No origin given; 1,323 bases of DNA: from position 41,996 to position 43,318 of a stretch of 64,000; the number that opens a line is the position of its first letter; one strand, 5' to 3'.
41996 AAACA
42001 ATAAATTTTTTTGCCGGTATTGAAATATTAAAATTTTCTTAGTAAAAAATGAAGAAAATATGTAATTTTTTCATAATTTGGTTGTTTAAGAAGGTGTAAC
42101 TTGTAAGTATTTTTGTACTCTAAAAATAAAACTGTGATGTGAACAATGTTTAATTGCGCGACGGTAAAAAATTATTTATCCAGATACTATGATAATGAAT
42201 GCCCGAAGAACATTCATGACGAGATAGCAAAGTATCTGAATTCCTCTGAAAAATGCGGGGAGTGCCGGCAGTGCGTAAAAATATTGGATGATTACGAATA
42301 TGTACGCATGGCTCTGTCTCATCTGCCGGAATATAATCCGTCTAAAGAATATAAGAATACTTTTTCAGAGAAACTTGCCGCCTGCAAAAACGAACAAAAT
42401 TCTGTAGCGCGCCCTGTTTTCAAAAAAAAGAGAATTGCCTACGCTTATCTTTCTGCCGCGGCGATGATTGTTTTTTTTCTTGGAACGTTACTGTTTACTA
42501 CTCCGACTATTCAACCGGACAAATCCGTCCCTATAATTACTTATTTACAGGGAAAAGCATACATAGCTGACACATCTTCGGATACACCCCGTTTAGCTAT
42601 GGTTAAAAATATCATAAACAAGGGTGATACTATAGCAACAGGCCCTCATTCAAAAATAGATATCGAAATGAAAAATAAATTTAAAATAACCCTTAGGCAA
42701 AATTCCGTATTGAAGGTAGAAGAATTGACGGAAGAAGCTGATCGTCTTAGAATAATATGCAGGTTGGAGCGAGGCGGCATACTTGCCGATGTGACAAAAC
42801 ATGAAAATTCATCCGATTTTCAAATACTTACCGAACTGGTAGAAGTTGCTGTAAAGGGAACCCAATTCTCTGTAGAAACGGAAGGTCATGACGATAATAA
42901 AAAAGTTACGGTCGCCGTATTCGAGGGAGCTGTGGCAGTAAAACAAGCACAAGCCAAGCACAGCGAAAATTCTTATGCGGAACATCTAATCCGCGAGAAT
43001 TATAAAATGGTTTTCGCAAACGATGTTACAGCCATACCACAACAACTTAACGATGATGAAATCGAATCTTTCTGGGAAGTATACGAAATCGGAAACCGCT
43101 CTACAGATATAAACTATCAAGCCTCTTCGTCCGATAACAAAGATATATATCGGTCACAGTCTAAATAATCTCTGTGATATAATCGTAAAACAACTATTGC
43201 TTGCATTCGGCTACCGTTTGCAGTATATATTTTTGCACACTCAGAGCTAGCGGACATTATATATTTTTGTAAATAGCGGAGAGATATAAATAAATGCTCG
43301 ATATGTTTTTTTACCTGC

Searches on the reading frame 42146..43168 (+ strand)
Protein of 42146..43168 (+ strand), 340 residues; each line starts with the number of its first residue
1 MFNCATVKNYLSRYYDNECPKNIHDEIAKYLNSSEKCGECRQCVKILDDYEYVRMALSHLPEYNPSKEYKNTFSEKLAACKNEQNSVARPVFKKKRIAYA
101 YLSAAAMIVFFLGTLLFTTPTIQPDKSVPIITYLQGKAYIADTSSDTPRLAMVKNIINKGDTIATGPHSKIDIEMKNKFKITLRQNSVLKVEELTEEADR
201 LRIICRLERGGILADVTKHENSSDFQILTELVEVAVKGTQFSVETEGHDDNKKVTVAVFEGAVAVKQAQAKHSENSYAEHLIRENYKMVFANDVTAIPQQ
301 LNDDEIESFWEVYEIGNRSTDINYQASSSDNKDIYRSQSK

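Call 17: search_protein_families(library=pfam, proteins=[window:42146-43168:+], max_evalue=0.0001)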
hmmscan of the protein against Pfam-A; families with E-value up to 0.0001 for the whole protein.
window:42146-43168:+ (340 aa): 1 family
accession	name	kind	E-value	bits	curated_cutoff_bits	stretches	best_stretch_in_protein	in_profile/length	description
PF04773.18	FecR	-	2.4e-15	57.2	24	1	161-263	1-96/97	FecR protein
